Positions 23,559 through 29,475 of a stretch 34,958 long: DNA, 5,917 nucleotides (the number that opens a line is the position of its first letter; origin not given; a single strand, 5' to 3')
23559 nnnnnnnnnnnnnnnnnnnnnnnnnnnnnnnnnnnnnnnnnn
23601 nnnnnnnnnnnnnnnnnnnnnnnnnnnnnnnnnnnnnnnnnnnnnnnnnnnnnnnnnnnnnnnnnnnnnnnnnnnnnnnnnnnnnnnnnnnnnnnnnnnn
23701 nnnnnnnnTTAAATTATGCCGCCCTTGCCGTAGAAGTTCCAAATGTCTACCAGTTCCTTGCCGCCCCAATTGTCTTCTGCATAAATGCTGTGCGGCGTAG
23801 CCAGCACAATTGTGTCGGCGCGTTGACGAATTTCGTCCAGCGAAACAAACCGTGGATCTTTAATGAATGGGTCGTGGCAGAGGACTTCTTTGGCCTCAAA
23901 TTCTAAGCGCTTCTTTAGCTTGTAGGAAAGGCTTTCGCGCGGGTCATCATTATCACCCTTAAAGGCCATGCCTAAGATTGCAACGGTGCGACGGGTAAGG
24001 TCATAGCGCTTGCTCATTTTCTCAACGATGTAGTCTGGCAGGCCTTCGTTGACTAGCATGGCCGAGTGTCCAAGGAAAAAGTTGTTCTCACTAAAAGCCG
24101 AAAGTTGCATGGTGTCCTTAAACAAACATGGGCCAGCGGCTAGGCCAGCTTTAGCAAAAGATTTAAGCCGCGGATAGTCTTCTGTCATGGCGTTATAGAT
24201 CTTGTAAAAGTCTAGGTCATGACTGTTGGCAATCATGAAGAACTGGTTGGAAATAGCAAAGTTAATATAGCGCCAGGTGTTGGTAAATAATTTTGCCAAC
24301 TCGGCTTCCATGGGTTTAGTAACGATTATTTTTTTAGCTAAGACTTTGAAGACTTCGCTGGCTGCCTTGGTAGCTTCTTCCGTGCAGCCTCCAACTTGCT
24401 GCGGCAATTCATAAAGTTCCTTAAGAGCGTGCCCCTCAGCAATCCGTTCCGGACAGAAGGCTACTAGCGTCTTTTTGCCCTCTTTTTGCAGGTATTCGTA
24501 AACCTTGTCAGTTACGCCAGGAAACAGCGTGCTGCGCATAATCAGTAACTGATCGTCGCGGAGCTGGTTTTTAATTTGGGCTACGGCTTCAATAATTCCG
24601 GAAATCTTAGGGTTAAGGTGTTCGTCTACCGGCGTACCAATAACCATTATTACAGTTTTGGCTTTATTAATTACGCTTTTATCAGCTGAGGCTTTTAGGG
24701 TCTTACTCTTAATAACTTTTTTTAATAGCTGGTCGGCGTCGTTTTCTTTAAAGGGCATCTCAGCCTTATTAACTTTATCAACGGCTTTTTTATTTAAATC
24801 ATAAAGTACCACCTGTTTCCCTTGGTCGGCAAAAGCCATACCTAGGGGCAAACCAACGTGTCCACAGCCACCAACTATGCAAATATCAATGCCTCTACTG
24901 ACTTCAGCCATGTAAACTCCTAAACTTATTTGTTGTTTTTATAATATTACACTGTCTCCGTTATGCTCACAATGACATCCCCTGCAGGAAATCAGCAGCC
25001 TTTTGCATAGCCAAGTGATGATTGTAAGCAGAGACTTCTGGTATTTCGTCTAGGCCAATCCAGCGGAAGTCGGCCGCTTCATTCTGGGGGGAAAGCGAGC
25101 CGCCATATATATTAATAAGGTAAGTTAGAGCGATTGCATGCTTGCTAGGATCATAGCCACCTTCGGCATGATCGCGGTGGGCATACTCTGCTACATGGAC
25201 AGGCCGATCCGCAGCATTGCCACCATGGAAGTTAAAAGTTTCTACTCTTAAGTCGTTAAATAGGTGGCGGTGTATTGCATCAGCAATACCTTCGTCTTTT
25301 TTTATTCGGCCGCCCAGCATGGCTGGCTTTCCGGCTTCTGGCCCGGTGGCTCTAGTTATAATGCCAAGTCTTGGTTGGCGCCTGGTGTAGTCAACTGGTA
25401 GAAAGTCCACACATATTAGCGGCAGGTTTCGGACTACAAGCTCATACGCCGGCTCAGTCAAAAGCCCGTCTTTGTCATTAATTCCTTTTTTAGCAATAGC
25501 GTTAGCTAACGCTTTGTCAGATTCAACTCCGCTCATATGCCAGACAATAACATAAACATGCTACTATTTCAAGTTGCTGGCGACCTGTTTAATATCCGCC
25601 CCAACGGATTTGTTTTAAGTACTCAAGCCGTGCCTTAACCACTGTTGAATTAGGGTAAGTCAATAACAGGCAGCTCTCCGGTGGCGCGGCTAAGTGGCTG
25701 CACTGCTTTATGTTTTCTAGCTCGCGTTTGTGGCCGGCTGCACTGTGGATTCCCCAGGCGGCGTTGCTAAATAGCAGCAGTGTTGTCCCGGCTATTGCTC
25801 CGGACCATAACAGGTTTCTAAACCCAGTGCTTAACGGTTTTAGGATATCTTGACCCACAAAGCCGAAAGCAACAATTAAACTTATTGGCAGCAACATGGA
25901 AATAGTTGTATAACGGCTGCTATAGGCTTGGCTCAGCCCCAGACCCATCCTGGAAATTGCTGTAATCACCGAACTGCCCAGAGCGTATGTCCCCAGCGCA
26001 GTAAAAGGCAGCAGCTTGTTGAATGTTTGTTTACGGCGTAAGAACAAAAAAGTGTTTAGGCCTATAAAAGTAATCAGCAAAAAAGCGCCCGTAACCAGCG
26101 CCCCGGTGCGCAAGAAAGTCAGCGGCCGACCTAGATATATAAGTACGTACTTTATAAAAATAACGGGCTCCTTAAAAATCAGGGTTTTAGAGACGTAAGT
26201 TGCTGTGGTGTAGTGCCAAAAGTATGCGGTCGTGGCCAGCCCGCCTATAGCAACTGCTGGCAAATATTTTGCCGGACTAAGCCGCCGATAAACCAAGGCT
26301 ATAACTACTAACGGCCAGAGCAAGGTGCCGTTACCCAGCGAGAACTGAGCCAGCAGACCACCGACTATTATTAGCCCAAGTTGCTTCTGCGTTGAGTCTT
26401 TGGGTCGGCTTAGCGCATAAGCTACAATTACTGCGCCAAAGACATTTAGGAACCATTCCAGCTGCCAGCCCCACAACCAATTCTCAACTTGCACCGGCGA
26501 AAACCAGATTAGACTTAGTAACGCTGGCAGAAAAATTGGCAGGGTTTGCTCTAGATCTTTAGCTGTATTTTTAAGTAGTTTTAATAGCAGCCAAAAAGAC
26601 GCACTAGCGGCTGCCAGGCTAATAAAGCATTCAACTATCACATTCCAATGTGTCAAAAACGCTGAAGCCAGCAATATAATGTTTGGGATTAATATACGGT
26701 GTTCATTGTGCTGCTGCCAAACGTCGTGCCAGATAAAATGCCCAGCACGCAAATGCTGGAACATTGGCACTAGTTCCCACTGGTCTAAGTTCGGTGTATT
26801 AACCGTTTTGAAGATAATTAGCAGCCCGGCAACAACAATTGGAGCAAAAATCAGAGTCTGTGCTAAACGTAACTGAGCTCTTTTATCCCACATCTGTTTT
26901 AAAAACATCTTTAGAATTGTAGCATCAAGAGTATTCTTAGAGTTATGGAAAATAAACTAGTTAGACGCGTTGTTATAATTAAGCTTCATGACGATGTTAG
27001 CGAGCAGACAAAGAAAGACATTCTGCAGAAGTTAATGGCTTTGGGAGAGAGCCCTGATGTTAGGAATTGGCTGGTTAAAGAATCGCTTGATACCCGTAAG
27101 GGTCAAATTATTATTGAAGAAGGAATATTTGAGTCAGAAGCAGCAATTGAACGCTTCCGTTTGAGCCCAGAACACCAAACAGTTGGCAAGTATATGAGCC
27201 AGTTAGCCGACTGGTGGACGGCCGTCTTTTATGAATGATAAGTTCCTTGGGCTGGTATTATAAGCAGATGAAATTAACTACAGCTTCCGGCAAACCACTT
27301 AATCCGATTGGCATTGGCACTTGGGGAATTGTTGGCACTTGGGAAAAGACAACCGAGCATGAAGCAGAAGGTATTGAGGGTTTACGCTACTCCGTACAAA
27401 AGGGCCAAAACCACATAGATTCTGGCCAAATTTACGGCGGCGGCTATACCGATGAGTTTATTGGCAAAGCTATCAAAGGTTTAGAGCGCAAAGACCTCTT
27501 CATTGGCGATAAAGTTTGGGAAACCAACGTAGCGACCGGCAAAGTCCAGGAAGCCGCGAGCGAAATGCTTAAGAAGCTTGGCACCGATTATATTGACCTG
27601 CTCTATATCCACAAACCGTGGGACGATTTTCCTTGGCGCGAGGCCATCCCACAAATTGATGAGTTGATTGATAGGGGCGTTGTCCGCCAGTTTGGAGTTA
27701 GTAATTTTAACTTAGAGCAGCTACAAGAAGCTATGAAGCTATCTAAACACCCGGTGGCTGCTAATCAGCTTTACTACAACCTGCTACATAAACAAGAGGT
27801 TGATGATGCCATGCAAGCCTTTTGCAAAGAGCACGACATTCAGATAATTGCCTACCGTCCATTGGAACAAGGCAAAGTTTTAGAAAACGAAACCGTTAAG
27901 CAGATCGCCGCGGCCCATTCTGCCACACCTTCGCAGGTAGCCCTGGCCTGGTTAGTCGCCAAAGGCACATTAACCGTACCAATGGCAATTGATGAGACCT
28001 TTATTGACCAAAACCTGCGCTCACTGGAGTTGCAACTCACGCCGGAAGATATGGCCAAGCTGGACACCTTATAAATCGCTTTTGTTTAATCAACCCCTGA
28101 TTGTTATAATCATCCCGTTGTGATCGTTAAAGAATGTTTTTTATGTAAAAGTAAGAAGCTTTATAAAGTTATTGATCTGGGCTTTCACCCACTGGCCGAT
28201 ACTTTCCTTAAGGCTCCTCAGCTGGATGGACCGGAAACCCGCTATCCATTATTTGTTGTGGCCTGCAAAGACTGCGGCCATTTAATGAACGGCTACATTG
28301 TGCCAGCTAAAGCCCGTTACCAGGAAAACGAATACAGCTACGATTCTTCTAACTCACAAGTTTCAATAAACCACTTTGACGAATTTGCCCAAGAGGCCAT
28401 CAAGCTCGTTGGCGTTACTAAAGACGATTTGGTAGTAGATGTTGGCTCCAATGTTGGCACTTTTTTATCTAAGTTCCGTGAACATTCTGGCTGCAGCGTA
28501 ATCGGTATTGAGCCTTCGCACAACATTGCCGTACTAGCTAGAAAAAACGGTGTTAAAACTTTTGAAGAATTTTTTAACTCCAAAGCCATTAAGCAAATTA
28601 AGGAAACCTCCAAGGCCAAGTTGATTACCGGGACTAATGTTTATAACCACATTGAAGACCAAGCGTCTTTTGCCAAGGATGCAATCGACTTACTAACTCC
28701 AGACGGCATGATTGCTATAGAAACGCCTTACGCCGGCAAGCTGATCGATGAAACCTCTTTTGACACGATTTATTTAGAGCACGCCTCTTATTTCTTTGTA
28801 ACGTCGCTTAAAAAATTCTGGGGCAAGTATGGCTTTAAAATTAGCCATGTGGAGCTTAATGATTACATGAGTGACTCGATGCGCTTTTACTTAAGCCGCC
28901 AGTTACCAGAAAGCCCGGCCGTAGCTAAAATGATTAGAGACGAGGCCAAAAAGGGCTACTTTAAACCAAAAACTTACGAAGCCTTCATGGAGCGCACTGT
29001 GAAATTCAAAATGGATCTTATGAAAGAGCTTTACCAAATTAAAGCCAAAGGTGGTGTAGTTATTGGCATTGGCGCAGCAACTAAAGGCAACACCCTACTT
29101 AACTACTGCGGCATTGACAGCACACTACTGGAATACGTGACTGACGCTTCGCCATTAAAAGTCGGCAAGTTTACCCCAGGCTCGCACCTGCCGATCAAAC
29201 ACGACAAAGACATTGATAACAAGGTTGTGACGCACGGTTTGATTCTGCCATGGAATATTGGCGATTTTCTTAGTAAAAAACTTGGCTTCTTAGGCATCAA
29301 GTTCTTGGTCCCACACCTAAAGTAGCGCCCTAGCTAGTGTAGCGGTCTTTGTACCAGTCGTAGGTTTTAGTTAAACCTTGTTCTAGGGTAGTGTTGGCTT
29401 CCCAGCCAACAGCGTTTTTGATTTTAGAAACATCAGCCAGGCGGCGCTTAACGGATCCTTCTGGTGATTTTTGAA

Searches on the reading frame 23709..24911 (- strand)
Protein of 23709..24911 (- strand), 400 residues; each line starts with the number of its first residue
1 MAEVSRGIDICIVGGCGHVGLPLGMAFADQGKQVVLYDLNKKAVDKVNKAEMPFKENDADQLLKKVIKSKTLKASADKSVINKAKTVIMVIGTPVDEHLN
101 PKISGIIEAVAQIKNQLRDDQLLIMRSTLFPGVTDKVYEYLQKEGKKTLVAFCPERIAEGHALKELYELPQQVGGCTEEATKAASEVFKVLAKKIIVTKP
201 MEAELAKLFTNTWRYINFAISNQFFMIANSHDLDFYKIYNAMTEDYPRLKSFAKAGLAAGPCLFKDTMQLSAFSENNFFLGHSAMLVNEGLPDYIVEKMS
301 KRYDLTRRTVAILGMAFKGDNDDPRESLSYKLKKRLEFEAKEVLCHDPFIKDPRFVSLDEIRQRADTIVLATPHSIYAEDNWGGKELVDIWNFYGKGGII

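Call 12: search_protein_families(library=pfam, proteins=[window:23709-24911:-], max_evalue=0.001)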
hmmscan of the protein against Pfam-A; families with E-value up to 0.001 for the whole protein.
window:23709-24911:- (400 aa): 5 families
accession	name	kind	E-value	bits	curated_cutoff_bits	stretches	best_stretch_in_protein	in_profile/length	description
PF03721.20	UDPG_MGDP_dh_N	-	1.5e-35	122.9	27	1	10-184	3-183/187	UDP-glucose/GDP-mannose dehydrogenase family, NAD binding domain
PF03720.21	UDPG_MGDP_dh_C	-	1.5e-11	45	30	1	311-392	1-99/103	UDP-glucose/GDP-mannose dehydrogenase family, UDP binding domain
PF00984.24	UDPG_MGDP_dh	-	8e-11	42.3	25.4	1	202-277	2-78/94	UDP-glucose/GDP-mannose dehydrogenase family, central domain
PF03446.21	NAD_binding_2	-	1.8e-07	31.8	21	1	15-196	6-157/161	NAD binding domain of 6-phosphogluconate dehydrogenase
PF01210.29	NAD_Gly3P_dh_N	-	2.8e-05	24.6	23.1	1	10-108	2-94/158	NAD-dependent glycerol-3-phosphate dehydrogenase N-terminus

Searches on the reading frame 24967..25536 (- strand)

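Call 12: search_protein_families(library=pfam, proteins=[window:24967-25536:-], max_evalue=0.001)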
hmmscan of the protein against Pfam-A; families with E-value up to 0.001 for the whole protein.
window:24967-25536:- (189 aa): 2 families
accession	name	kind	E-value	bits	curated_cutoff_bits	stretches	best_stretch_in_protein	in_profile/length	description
PF16262.11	DUF4916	-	1.4e-16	61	27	1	25-167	5-146/170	Domain of unknown function (DUF4916)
PF00293.34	NUDIX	-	1e-05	26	21.1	1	60-166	20-119/134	NUDIX domain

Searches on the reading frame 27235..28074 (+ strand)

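Call 12: search_protein_families(library=pfam, proteins=[window:27235-28074:+], max_evalue=0.001)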
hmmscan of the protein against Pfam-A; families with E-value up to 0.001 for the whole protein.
window:27235-28074:+ (279 aa): 1 family
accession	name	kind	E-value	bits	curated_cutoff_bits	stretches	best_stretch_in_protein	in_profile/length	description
PF00248.27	Aldo_ket_red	-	8.7e-57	192.8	24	1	24-278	1-288/291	Aldo/keto reductase family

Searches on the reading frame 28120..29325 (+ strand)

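Call 12: search_protein_families(library=pfam, proteins=[window:28120-29325:+], max_evalue=0.001)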
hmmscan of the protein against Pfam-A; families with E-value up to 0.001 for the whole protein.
window:28120-29325:+ (401 aa): 7 families
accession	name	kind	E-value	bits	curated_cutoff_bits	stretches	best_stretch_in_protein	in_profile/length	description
PF08484.17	Methyltransf_14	-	2.2e-36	125.5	23.5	1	253-388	6-145/160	C-methyltransferase C-terminal domain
PF13489.12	Methyltransf_23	-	2.2e-16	60.4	27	1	104-243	25-163/164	Methyltransferase domain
PF08421.16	Methyltransf_13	-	2.6e-15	56.7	31.3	1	6-66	1-61/62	Putative zinc binding domain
PF08242.18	Methyltransf_12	-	2.8e-07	31.6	30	1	106-198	1-98/98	Methyltransferase domain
PF08241.18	Methyltransf_11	-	6e-06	27.2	21.2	1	106-200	1-95/95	Methyltransferase domain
PF13847.12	Methyltransf_31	-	7e-05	23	27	1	102-209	4-119/145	Methyltransferase domain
PF08123.19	DOT1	-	0.00016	21.7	23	1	74-159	15-100/205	Histone methylation protein DOT1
